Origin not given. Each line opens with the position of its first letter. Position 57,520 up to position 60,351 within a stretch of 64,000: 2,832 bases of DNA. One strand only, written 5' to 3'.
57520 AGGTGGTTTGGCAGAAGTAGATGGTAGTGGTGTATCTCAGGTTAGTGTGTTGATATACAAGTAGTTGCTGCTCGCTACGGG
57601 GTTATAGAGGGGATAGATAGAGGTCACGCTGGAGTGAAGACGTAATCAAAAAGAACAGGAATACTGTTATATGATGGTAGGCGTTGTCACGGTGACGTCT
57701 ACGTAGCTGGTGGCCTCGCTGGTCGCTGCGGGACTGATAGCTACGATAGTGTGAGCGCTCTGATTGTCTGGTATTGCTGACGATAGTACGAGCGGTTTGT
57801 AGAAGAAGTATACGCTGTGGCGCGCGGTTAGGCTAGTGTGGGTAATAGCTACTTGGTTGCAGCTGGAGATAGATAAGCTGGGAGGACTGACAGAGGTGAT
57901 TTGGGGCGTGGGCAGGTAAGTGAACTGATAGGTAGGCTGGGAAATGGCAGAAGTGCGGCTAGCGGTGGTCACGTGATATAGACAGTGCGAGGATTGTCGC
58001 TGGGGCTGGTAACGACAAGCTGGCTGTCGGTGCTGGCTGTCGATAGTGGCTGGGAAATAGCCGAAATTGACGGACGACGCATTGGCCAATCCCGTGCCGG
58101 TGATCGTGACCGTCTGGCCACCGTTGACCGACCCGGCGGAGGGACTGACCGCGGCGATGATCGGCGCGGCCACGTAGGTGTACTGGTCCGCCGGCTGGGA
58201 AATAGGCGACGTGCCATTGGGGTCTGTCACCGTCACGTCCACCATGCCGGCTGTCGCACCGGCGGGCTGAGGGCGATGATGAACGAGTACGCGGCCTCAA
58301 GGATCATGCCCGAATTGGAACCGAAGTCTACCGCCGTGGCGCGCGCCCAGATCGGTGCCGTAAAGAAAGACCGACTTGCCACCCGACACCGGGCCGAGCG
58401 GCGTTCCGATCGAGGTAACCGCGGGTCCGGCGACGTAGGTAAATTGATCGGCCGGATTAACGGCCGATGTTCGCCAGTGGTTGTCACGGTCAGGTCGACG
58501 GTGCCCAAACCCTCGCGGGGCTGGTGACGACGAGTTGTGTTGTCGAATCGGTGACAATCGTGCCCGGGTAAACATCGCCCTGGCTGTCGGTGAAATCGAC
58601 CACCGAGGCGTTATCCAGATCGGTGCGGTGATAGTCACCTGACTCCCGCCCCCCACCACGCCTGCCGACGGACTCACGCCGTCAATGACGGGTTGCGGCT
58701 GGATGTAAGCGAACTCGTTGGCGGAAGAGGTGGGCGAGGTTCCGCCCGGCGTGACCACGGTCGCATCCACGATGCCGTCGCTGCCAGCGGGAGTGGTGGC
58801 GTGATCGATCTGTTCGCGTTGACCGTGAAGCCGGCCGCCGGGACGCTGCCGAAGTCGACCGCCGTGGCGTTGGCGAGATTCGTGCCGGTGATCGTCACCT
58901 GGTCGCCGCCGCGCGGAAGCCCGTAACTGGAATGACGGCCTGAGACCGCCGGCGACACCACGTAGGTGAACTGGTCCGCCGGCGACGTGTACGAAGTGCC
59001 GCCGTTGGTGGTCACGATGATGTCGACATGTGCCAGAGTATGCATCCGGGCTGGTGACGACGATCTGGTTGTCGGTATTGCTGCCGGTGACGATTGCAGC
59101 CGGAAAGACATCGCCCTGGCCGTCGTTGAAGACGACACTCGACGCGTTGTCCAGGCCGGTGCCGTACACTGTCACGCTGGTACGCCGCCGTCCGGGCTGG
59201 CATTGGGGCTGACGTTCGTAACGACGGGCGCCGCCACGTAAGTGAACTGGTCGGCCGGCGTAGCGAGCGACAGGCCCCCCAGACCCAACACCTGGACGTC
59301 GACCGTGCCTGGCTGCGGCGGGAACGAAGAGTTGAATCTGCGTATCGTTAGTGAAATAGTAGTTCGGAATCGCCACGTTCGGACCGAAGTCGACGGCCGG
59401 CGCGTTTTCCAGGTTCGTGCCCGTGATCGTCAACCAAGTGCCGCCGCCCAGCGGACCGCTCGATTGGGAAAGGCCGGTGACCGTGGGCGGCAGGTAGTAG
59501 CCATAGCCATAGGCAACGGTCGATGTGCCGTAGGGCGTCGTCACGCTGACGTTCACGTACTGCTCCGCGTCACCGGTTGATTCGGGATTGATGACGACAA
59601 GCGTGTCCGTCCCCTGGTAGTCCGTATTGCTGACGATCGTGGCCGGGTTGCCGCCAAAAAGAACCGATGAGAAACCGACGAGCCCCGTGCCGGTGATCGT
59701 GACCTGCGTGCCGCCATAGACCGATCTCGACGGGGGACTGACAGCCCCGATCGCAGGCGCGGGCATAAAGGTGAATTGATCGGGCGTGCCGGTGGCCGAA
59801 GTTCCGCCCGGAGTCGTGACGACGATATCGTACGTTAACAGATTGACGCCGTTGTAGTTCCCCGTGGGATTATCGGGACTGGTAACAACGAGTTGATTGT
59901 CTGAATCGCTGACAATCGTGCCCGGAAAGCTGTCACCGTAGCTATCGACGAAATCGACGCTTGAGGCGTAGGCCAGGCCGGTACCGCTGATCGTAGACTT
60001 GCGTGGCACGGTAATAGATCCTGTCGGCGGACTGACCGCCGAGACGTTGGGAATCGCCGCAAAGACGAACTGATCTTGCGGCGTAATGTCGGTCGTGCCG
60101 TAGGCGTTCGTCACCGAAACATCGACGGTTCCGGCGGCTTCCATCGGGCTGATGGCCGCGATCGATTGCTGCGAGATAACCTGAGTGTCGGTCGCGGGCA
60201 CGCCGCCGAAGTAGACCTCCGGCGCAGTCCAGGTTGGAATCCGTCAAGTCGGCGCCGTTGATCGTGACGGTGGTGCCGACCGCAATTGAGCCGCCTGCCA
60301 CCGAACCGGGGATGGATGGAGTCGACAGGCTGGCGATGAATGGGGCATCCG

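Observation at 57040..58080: About 1 kb strand-asymmetric, C-depleted, low-GC, stop-riddled block of IPT repeats inside the giant adhesin gene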

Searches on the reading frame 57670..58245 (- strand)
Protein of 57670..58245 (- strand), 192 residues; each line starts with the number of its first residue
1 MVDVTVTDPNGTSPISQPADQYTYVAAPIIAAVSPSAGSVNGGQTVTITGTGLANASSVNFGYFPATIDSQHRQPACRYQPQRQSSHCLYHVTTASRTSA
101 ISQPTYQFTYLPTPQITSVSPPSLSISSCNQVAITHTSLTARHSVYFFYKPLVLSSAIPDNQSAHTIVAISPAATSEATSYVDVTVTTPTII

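Call 12: search_protein_families(library=pfam, proteins=[window:57670-58245:-], max_evalue=0.01)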
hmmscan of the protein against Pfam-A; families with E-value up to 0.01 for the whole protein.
window:57670-58245:- (192 aa): 2 families
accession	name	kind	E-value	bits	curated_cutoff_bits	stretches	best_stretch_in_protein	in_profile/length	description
PF01833.30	TIG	-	5.7e-12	45.9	20.9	1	28-110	1-84/84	IPT/TIG domain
PF00960.24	Neocarzinostat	-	0.0062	17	25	0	32-63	2-32/110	Neocarzinostatin family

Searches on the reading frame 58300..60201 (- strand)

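Call 12: search_protein_families(library=pfam, proteins=[window:58300-60201:-], max_evalue=0.01)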
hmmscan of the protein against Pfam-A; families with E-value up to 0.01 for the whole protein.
window:58300-60201:- (634 aa): 1 family
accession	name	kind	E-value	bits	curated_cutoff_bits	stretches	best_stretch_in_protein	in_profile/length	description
PF01833.30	TIG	-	6.7e-24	84.1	20.9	2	149-224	1-73/84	IPT/TIG domain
